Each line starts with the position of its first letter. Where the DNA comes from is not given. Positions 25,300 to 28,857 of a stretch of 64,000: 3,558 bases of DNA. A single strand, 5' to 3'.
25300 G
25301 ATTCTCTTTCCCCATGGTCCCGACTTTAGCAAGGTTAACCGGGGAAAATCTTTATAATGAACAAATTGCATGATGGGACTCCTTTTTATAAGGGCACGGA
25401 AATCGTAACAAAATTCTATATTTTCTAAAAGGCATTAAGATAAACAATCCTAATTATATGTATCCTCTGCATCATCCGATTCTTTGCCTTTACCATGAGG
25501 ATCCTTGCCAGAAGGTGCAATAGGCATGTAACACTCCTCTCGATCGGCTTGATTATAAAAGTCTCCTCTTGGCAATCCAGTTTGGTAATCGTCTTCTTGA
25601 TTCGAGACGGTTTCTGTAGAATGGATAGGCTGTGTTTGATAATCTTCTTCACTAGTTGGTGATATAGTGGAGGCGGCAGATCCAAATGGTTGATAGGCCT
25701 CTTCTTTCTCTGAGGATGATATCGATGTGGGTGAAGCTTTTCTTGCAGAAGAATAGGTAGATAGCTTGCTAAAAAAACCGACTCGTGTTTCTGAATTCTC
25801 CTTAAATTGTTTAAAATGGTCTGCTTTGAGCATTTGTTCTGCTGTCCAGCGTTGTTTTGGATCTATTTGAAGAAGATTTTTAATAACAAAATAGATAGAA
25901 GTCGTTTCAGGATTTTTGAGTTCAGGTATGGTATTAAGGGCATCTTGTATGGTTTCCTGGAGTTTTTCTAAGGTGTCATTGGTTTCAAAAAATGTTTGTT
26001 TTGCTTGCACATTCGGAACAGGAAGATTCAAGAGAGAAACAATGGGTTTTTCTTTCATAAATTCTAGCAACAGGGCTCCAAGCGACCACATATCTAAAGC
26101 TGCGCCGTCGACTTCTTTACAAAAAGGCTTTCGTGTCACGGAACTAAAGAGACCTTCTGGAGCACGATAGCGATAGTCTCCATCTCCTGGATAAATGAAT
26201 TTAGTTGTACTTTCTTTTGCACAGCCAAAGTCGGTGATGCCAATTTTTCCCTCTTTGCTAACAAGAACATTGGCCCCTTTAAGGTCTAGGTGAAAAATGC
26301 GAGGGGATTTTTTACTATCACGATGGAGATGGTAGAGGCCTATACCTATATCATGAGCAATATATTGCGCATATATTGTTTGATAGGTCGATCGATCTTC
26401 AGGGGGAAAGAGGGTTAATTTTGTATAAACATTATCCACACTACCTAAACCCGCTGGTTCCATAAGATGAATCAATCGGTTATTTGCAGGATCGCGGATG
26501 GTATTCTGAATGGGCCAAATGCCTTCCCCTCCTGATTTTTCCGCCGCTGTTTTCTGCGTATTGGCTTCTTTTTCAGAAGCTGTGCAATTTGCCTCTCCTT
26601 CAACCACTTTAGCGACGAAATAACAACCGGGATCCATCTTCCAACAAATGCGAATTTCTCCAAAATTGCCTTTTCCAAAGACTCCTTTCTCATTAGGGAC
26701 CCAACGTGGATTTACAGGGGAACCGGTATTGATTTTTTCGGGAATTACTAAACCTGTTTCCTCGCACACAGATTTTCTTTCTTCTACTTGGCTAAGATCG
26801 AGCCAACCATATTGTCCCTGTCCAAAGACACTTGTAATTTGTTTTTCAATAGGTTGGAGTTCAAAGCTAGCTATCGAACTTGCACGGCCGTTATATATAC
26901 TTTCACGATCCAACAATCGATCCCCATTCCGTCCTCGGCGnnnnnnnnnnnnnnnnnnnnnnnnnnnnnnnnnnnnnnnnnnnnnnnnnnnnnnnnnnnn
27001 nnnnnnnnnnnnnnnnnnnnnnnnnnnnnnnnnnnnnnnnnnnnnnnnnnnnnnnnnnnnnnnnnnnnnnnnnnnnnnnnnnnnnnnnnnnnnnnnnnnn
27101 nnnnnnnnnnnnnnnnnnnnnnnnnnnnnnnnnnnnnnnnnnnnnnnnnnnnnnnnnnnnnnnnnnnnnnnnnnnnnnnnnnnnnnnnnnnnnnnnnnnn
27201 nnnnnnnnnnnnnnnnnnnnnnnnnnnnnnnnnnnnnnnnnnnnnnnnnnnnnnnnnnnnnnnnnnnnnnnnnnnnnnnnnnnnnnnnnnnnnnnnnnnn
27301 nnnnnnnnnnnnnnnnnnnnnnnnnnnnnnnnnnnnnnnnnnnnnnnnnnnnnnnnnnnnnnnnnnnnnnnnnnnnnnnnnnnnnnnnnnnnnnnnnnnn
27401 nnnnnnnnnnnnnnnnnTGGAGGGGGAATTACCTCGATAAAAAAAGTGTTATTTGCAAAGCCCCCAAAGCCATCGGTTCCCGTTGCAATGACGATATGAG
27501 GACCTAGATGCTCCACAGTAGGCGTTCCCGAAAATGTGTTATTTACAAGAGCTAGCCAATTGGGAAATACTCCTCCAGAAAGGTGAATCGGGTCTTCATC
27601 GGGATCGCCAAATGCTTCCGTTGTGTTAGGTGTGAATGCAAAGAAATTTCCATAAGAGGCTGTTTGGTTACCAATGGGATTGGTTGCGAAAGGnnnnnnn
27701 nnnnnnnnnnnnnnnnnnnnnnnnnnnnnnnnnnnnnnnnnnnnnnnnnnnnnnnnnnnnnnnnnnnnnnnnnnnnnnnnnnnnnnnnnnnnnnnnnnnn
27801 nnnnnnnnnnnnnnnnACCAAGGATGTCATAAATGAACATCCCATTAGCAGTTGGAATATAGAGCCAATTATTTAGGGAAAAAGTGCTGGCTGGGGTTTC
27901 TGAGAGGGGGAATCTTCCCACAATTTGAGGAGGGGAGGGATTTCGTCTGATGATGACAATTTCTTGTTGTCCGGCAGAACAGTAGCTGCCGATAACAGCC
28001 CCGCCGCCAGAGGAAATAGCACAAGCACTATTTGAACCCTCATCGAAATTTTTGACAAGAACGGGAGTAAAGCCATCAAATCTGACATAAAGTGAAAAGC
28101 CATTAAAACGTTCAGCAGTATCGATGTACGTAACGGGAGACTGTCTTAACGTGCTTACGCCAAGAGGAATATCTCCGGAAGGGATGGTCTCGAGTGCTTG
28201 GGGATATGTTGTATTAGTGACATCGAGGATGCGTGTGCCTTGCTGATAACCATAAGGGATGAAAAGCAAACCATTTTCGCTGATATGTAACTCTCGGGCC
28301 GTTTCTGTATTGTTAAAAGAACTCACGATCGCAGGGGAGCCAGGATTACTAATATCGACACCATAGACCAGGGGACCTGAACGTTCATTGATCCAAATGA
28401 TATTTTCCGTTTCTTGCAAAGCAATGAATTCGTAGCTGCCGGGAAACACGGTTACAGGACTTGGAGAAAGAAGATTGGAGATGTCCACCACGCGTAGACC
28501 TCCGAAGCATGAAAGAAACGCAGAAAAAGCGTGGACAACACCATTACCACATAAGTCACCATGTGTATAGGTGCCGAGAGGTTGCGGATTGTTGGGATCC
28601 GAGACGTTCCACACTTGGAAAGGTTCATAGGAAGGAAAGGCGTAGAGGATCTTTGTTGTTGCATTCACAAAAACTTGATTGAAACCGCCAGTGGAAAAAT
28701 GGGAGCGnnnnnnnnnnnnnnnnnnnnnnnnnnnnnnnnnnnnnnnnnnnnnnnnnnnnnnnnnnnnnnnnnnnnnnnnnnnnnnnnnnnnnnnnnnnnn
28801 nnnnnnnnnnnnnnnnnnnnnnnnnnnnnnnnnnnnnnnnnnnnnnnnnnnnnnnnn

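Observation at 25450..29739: Receptor-like Ser/Thr kinase with propeller/Ig ectodomain, mucin-like Ser stalk and a tail of six acidic tyrosine motifs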

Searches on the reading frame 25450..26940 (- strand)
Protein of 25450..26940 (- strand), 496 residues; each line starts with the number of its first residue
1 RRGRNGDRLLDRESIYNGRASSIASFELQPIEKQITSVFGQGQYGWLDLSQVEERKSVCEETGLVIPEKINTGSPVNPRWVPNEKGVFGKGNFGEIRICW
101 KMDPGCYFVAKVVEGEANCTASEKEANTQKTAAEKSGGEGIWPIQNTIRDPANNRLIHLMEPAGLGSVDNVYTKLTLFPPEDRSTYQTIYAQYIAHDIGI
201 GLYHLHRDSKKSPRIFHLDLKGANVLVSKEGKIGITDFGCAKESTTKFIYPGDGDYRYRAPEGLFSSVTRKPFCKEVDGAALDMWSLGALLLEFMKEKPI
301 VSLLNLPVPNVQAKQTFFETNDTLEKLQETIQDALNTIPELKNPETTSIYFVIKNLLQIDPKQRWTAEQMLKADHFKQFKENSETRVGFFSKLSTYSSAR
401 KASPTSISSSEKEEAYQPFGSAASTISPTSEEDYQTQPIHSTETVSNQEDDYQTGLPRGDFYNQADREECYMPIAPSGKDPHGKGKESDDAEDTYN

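Call 11: find_homologous_proteins(query=window:25453-26940:-, max_evalue=0.001)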
Query seq(496 aa): 6558 candidates shared short words with the query, none scored E <= 0.001.

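Call 12: find_related_loci(query=window:25450-26940:-, collection=genome_contigs, flank=10000)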
Query window:25450-26940:- (496 aa) in genome_contigs; peptide patterns used: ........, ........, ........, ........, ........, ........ (x = any residue, [..] = any of these).
45 stretches matched a pattern, but none encodes a relative of the query by tblastn (E <= 1e-3).

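Call 31: search_protein_representatives(protein=window:25453-26937:-)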
Query: 495 residues. Proteins with E-value up to 0.001 (for the whole library): 1677; up to 1e-10: 97; up to 1e-30: 12. The best 150 are listed.
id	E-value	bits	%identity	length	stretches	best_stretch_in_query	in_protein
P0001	0.0e+00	1139.6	100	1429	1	1-495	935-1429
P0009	9.9e-52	192.8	40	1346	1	20-412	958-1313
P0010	1.2e-49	185.9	44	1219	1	55-405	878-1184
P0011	7.7e-41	156.9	46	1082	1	24-265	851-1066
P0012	4.4e-37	144.5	37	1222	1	80-392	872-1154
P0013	3.8e-34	134.8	36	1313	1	79-383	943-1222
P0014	4.4e-33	131.3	37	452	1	6-382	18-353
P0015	1.2e-32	129.8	37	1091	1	16-403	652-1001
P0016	2.4e-32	128.9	35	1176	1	23-383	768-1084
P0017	4.8e-32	127.9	36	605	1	21-382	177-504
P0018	6.3e-32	127.5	36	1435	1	24-391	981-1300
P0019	7.8e-31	123.9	36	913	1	82-386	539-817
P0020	1.4e-30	123.1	35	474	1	23-383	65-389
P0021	1.9e-30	122.6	34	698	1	16-386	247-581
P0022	3.4e-30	121.8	36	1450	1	43-413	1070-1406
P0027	1.5e-25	106.4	32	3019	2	86-371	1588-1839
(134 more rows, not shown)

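Call 34: list_cluster_members(proteins=[P0009, P0010, P0011, P0012, P0013, P0015, P0016, P0018, P0022, P0027])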
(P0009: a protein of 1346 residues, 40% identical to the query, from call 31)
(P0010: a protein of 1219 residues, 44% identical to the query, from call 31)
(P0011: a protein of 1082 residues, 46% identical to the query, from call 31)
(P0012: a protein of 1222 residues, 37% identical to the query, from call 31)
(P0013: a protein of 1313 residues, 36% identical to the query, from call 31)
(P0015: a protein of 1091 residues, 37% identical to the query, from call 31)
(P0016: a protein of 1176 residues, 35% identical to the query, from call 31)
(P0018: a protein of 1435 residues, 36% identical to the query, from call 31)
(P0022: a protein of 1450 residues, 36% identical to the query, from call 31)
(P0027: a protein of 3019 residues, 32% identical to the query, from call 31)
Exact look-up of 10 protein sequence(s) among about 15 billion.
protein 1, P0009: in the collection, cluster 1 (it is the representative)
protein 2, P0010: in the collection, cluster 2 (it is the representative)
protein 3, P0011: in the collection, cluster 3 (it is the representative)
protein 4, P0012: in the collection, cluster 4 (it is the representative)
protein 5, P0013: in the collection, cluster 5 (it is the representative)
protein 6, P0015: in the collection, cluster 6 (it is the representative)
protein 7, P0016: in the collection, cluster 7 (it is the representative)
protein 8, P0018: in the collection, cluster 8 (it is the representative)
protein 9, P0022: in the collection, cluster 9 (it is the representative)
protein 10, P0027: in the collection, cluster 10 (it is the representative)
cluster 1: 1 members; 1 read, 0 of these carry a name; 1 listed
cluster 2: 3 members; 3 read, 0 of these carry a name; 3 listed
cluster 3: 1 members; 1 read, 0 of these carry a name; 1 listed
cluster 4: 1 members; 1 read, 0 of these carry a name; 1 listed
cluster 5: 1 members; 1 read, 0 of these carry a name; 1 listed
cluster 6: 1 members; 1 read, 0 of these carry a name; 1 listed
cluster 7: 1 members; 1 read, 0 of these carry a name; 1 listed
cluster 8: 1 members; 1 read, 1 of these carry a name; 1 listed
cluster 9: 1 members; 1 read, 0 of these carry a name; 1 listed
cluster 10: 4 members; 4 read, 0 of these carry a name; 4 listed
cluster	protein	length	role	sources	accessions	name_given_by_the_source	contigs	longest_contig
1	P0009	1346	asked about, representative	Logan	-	-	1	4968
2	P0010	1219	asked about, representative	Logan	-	-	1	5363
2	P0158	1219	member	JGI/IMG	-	-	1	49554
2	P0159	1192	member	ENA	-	-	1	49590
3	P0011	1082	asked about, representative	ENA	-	-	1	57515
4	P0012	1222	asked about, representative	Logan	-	-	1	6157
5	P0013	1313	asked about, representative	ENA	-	-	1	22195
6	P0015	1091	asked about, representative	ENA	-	-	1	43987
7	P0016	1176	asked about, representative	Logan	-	-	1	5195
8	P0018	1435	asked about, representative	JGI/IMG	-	serine/threonine protein kinase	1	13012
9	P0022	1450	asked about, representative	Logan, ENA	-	-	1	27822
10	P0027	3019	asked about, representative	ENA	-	-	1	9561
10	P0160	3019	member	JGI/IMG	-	-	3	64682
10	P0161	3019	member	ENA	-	-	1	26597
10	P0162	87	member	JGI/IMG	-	-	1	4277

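Call 36: find_encoding_contigs(protein=P0011, flank=10000, max_places=2)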
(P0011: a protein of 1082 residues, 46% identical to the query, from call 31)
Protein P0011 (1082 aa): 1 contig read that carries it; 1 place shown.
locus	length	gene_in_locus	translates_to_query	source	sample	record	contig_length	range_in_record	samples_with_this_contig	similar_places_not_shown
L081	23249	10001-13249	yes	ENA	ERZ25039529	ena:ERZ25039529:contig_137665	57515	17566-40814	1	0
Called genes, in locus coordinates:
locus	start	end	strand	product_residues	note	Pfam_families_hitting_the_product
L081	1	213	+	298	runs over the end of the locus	PF00190:Cupin_1, PF05899:Cupin_3 (faint), PF07883:Cupin_2, PF14667:Polysacc_synt_C (faint), PF00190:Cupin_1, PF07883:Cupin_2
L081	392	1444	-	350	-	-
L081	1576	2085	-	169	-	-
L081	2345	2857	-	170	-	-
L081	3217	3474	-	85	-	-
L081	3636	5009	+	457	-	PF03448:MgtE_N, PF00571:CBS, PF01769:MgtE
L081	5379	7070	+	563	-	PF00004:AAA (weak)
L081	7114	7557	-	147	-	PF00795:CN_hydrolase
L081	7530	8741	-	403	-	PF00583:Acetyltransf_1 (faint), PF00795:CN_hydrolase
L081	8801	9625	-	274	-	PF01370:Epimerase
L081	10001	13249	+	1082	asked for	PF05345:He_PIG, PF00069:Pkinase, PF07714:PK_Tyr_Ser-Thr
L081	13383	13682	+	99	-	-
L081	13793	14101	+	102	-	PF12779:WXXGXW (faint)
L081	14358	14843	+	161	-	PF06762:LMF1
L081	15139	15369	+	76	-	-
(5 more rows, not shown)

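Call 37: find_encoding_contigs(protein=P0158, flank=10000, max_places=2)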
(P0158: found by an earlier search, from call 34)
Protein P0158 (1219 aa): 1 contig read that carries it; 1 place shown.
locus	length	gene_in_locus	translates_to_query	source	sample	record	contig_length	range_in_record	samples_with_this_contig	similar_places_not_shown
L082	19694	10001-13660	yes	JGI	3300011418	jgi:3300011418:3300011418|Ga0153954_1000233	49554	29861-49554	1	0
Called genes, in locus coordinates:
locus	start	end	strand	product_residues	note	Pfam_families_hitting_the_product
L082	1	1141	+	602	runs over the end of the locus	-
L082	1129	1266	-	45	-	-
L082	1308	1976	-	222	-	PF09825:BPL_N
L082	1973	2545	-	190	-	PF02632:BioY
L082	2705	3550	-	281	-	PF02899:Phage_int_SAM_1, PF00589:Phage_integrase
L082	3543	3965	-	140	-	-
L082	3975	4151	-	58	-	-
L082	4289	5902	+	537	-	PF00342:PGI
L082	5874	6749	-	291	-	-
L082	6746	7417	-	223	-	PF02390:Methyltransf_4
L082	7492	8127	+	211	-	PF01618:MotA_ExbB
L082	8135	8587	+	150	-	PF02472:ExbD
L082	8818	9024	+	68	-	-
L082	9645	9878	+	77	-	PF11146:DUF2905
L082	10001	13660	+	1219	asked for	PF08309:LVIVD (weak), PF05345:He_PIG, PF00069:Pkinase, PF07714:PK_Tyr_Ser-Thr (weak)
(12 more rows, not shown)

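Call 43: find_encoding_contigs(protein=P0015, flank=10000, max_places=1)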
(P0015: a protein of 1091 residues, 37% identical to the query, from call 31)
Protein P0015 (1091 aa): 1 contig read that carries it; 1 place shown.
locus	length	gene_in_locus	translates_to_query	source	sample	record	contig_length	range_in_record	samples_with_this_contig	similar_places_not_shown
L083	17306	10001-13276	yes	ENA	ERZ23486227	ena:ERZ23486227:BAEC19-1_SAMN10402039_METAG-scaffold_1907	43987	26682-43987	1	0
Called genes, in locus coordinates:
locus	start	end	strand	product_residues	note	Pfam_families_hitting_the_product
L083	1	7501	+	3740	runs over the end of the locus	PF12340:DUF3638, PF12359:DUF3645 (weak)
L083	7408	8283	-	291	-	-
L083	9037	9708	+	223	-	PF10551:MULE (weak)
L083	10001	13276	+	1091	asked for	PF08309:LVIVD, PF00069:Pkinase, PF07714:PK_Tyr_Ser-Thr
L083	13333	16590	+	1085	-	PF08309:LVIVD, PF00069:Pkinase, PF07714:PK_Tyr_Ser-Thr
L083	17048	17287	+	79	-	-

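Call 44: find_encoding_contigs(protein=P0160, flank=10000, max_places=1)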
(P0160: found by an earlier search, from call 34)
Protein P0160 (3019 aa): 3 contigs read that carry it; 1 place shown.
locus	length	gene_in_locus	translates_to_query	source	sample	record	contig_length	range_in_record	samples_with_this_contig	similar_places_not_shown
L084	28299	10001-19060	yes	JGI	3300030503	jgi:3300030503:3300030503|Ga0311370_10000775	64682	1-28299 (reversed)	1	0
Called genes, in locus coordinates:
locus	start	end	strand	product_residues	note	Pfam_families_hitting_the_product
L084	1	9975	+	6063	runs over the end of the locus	PF12796:Ank_2, PF00023:Ank, PF12796:Ank_2, PF00023:Ank, PF12796:Ank_2, PF12796:Ank_2, PF12796:Ank_2, PF05729:NACHT, +13 more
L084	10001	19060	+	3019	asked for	PF00069:Pkinase, PF07714:PK_Tyr_Ser-Thr, PF13424:TPR_12, PF00069:Pkinase, PF07714:PK_Tyr_Ser-Thr, PF13424:TPR_12, PF24885:TPR_NPHP3, PF13374:TPR_10, +45 more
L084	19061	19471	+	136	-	-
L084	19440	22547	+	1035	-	PF13676:TIR_2 (weak)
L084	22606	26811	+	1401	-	PF00931:NB-ARC (faint), PF25000:DUF7779 (weak)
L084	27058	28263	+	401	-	PF00872:Transposase_mut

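Call 45: find_encoding_contigs(protein=P0013, flank=10000, max_places=1)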
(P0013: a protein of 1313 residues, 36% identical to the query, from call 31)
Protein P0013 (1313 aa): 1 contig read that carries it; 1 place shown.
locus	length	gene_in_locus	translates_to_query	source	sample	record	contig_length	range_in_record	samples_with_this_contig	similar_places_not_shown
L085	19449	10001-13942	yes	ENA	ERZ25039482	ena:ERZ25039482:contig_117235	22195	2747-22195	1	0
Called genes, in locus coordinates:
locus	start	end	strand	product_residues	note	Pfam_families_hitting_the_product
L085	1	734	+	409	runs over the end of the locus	-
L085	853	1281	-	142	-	-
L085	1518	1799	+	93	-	PF05598:DUF772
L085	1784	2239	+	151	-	-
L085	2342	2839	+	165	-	PF01609:DDE_Tnp_1 (weak)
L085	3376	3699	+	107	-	PF05593:RHS_repeat (faint)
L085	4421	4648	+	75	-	-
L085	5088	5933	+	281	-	PF15529:Ntox24 (weak)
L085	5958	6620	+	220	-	PF15580:Imm53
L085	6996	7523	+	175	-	-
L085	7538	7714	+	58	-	-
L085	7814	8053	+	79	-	-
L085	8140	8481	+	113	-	-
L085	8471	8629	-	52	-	-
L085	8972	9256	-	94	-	-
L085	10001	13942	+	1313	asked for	PF05345:He_PIG (faint), PF00069:Pkinase, PF07714:PK_Tyr_Ser-Thr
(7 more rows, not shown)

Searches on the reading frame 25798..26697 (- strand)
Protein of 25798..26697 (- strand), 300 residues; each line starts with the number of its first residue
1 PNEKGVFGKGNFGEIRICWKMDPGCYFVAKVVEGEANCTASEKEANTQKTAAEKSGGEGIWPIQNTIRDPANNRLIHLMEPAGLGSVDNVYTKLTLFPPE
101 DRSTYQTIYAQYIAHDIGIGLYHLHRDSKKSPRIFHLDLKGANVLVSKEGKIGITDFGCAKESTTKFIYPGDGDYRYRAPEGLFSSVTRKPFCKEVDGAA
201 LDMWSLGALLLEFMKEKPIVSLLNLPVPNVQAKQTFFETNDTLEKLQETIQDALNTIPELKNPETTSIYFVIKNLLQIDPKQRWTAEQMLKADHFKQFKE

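Call 80: search_solved_structures(query=A2, max_evalue=1e-10, show_alignments=1)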
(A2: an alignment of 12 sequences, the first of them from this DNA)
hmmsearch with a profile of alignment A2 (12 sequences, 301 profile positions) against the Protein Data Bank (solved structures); distinct sequences matched with E-value up to 1e-10: 1995 (the best 60 are shown).
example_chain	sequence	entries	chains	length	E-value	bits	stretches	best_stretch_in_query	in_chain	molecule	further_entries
9vob_C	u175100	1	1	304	4.8e-27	98.1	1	14-213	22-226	Misshapen-like kinase 1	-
6cmj_A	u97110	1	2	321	4.9e-27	98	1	14-211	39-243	Calcium/calmodulin-dependent protein kinase kinase 2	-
8zml_A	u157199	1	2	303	5e-27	98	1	14-213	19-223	TRAF2 and NCK-interacting protein kinase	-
8x88_A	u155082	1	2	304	5.1e-27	98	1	14-213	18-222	TRAF2 and NCK-interacting protein kinase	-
7xzq_A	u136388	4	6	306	5.2e-27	98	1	14-213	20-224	TRAF2 and NCK-interacting protein kinase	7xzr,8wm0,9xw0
6ra5_A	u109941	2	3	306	5.2e-27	98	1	14-213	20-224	TRAF2 and NCK-interacting protein kinase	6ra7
5ax9_A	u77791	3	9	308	5.3e-27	97.9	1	14-213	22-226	TRAF2 and NCK-interacting protein kinase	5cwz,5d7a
5uy6_A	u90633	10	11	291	5.8e-27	97.8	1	54-211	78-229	Calcium/calmodulin-dependent protein kinase kinase 2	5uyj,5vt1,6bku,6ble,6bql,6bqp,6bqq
2zv2_A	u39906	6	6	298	5.9e-27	97.8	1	54-211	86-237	Calcium/calmodulin-dependent protein kinase kinase 2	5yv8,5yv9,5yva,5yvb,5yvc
2x7f_A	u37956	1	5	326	6.2e-27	97.7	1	14-213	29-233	TRAF2 AND NCK-INTERACTING PROTEIN KINASE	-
4usf_A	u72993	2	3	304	8.1e-27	97.3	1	15-223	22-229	STE20-LIKE SERINE/THREONINE-PROTEIN KINASE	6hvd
8bem_A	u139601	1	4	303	8.1e-27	97.3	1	15-224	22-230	STE20-like serine/threonine-protein kinase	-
2j51_A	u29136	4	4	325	1e-26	97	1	15-223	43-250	STE20-LIKE SERINE/THREONINE-PROTEIN KINASE | STE20-LIKE SERINE-THREONINE KINASE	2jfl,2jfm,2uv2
3daj_A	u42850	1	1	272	1.2e-26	96.8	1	17-239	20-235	serine/threonine kinase 6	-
3d14_A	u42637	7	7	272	1.7e-26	96.3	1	17-239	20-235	serine/threonine kinase 6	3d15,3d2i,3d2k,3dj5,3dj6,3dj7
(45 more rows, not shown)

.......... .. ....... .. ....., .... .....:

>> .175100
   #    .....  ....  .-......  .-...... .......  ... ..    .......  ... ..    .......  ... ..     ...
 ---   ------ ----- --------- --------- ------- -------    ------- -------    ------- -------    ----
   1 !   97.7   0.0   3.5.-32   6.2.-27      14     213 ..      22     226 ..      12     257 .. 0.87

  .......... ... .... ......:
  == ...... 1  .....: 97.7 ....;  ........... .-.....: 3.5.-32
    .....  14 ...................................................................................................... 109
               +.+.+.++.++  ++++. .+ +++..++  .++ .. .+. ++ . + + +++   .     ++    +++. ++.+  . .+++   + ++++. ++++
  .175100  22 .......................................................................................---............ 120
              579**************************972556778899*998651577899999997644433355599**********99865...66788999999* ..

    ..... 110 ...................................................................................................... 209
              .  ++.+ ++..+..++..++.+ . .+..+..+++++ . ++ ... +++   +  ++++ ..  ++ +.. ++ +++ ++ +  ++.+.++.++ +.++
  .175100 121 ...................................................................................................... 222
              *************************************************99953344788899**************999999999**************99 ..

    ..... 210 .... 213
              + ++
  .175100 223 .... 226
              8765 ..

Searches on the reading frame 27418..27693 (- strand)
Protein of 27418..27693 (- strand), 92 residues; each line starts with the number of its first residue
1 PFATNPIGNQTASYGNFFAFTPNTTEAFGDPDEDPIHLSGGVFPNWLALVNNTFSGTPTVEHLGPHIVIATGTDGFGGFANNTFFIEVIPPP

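Call 70: search_protein_families(library=pfam, proteins=[window:27418-27693:-], max_evalue=1)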
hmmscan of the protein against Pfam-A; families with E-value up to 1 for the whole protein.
seq(92 aa): 1 family
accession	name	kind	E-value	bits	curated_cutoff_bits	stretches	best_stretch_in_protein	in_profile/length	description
PF05345.18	He_PIG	-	7.1e-06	26.8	24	1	2-88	3-95/96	Putative Ig domain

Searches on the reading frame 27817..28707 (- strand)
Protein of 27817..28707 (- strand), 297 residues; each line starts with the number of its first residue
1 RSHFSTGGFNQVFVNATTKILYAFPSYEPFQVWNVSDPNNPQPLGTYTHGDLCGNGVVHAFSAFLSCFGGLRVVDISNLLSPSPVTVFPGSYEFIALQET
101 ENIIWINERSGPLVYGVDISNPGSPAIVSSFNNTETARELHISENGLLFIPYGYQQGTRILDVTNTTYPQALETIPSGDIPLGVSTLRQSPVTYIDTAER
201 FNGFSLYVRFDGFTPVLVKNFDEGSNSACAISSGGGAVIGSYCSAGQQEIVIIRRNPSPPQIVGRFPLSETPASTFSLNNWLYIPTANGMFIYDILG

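Call 70: search_protein_families(library=pfam, proteins=[window:27817-28707:-], max_evalue=1)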
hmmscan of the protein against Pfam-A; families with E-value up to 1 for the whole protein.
seq(297 aa): 1 family
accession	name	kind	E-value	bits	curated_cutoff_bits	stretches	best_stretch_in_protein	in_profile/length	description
PF08309.17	LVIVD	-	1.5e-07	31.1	20.2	2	117-132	26-41/42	LVIVD repeat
